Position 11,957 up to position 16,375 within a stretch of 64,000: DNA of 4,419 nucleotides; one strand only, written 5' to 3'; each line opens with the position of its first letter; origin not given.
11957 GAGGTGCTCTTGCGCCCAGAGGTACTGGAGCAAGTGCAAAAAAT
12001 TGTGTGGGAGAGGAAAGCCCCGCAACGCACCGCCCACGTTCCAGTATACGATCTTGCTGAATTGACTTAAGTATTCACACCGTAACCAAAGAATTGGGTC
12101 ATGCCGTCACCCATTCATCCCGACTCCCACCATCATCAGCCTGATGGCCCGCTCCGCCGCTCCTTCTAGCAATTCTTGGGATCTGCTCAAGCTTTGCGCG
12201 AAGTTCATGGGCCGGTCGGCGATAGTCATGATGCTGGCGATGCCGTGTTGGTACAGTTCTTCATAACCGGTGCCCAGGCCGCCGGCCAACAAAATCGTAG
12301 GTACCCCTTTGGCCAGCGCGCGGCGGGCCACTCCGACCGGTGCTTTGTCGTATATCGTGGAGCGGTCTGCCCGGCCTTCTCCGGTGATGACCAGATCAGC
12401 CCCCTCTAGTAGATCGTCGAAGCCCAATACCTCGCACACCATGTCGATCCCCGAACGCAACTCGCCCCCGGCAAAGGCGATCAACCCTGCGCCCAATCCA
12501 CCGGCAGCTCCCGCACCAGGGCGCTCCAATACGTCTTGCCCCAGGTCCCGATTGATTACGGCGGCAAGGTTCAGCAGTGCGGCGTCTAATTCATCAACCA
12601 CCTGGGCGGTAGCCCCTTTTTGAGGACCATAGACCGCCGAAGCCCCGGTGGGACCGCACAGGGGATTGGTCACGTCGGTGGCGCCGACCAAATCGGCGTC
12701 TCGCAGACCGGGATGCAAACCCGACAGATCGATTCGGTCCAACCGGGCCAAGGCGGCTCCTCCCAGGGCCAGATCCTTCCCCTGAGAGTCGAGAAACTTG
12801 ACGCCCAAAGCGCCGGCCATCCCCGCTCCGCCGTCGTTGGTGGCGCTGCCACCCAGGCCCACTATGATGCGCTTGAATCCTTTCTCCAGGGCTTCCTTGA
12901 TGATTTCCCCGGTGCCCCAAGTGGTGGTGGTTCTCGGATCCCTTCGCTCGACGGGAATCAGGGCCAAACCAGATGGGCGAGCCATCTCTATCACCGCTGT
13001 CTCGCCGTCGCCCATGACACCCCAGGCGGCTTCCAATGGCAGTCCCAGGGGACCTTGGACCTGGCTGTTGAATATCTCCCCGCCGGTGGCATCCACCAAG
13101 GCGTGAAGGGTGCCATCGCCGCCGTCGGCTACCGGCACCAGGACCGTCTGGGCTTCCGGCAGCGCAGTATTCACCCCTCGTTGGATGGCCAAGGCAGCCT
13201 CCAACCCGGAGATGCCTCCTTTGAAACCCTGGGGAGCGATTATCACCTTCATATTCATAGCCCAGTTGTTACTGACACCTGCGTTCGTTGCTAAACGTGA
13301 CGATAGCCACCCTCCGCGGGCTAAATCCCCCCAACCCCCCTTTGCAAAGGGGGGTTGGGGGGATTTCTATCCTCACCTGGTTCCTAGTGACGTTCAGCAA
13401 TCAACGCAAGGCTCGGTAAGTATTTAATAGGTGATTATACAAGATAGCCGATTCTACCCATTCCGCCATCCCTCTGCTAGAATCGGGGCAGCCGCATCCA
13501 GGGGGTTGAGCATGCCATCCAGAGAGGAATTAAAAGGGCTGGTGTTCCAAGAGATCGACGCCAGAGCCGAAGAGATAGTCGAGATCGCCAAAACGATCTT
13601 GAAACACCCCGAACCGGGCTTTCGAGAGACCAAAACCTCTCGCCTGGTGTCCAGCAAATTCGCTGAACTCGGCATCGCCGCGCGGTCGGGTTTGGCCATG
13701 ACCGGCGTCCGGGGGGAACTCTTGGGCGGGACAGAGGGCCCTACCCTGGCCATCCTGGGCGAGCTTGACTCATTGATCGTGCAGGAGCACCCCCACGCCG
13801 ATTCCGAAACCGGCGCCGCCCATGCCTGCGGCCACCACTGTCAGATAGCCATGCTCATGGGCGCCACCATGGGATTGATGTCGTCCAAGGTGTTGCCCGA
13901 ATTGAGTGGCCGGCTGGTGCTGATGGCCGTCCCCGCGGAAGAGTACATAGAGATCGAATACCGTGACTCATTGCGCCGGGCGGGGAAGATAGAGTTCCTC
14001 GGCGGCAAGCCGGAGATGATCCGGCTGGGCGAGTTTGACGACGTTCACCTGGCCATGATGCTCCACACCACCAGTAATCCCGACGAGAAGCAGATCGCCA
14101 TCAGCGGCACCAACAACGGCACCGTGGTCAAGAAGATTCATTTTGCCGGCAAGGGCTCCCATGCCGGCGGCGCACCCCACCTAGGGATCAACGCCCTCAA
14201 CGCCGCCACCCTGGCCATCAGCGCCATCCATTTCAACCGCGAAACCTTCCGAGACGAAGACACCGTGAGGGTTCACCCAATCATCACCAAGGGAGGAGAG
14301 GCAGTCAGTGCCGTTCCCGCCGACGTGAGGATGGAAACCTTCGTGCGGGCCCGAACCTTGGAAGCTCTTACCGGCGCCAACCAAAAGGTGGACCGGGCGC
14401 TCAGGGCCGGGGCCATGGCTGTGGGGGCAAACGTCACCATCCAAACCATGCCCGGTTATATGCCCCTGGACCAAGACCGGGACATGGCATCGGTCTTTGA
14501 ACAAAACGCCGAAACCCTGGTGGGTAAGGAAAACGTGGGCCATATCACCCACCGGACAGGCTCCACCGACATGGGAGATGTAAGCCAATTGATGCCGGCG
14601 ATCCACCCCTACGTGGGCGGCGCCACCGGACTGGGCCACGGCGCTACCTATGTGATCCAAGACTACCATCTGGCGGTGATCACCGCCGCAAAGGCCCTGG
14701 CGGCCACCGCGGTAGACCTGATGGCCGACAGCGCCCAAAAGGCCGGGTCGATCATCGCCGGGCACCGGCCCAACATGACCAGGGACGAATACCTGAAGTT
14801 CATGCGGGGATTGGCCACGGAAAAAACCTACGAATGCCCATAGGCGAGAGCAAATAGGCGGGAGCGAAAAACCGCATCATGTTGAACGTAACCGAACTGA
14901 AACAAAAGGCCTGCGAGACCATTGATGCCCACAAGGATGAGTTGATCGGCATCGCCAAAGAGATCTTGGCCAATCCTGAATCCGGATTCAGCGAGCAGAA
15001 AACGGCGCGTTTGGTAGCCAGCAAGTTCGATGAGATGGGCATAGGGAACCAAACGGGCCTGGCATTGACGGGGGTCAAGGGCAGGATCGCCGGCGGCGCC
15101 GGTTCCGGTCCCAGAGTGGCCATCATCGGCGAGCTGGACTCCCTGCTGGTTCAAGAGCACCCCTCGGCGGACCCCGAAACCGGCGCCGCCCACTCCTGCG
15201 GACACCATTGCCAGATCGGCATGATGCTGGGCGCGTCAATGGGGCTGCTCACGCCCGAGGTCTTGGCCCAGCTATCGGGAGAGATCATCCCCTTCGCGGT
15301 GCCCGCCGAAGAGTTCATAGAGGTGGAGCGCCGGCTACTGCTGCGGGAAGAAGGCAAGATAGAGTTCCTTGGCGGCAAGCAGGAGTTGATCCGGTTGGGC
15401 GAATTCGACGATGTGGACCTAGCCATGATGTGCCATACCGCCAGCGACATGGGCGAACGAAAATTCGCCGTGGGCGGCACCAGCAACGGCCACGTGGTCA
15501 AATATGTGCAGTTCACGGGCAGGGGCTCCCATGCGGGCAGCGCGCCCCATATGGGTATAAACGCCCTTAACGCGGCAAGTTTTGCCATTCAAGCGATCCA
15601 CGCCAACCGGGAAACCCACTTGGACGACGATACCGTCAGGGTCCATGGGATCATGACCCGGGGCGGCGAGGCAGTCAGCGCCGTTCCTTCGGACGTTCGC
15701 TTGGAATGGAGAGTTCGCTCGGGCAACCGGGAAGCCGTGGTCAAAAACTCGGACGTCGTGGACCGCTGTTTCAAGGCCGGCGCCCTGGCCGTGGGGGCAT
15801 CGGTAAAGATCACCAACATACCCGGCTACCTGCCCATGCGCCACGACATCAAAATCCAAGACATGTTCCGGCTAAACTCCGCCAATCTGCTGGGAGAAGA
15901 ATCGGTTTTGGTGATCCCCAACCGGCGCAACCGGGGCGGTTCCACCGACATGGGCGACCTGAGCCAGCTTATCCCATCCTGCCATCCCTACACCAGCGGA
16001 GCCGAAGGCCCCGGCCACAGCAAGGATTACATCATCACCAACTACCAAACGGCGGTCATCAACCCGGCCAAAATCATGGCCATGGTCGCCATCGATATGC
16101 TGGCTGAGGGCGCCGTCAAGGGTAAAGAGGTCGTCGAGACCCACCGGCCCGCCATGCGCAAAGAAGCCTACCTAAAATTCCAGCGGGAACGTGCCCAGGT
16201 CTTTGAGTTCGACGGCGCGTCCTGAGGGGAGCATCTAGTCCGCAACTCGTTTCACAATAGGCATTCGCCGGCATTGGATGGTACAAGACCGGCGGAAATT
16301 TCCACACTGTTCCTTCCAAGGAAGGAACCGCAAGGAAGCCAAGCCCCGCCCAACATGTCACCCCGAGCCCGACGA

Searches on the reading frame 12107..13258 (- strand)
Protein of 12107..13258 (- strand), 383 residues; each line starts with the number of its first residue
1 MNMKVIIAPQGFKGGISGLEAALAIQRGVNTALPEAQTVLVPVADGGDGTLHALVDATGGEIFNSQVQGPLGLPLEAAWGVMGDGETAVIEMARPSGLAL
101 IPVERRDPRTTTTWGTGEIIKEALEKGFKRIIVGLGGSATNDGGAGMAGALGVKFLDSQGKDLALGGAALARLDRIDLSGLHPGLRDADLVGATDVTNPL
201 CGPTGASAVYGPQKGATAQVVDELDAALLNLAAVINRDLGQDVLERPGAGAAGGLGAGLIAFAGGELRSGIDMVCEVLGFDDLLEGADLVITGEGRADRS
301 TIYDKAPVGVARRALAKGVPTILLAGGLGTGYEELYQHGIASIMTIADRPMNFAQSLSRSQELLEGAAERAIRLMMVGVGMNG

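Call 17: find_encoding_contigs(protein=window:12107-13258:-, flank=10000, max_places=1)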
Protein window:12107-13258:- (383 aa): no gene with exactly this product is on record in the collection.

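Call 20: search_protein_families(library=pfam, proteins=[window:12107-13258:-], max_evalue=0.0001)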
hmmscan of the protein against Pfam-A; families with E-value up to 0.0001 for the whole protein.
window:12107-13258:- (383 aa): 1 family
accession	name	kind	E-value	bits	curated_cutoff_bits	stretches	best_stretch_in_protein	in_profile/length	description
PF02595.20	Gly_kinase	-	2.6e-139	464.7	23.3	1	5-375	1-371/372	Glycerate kinase family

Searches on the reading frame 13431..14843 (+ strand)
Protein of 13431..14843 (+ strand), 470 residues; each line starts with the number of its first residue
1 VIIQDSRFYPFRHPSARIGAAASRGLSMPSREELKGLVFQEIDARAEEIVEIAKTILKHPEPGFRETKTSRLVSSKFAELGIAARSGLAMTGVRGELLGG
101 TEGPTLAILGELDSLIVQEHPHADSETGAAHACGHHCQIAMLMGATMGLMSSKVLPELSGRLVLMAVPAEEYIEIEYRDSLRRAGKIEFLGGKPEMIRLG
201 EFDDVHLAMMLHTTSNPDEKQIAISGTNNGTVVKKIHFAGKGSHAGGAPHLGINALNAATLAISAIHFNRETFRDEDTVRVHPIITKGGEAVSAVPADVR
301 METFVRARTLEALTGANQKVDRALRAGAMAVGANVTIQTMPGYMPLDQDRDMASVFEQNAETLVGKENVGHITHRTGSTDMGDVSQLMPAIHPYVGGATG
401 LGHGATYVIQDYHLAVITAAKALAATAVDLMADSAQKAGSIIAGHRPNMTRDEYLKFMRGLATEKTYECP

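Call 15: find_encoding_contigs(protein=window:13431-14843:+, flank=10000, max_places=1)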
Protein window:13431-14843:+ (470 aa): no gene with exactly this product is on record in the collection.

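Call 20: search_protein_families(library=pfam, proteins=[window:13431-14843:+], max_evalue=0.0001)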
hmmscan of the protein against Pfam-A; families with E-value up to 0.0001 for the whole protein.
window:13431-14843:+ (470 aa): 2 families
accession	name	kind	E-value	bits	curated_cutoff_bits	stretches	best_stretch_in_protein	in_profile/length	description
PF01546.33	Peptidase_M20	-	5.6e-09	36.6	24.6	1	110-404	4-183/206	Peptidase family M20/M25/M40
PF07687.19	M20_dimer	-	4.9e-08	33.3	21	1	235-326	10-101/107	Peptidase dimerisation domain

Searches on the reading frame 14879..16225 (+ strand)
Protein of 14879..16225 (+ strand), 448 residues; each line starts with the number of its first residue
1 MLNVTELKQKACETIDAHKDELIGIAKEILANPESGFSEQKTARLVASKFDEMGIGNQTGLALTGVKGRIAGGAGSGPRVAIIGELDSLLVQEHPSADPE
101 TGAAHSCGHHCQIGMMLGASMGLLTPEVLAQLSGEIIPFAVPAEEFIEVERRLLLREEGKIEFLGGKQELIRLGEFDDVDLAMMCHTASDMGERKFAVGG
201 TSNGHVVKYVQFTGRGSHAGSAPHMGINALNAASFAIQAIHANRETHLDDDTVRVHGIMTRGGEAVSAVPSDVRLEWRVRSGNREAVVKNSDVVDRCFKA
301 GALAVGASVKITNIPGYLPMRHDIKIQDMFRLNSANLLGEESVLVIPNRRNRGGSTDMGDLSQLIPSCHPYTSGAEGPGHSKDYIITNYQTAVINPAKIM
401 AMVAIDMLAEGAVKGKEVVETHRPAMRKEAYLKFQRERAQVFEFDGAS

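Call 20: search_protein_families(library=pfam, proteins=[window:14879-16225:+], max_evalue=0.0001)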
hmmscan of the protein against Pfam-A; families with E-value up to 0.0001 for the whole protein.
window:14879-16225:+ (448 aa): 1 family
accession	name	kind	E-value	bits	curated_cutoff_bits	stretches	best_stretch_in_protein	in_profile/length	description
PF07687.19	M20_dimer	-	7.1e-08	32.8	21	1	210-286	11-87/107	Peptidase dimerisation domain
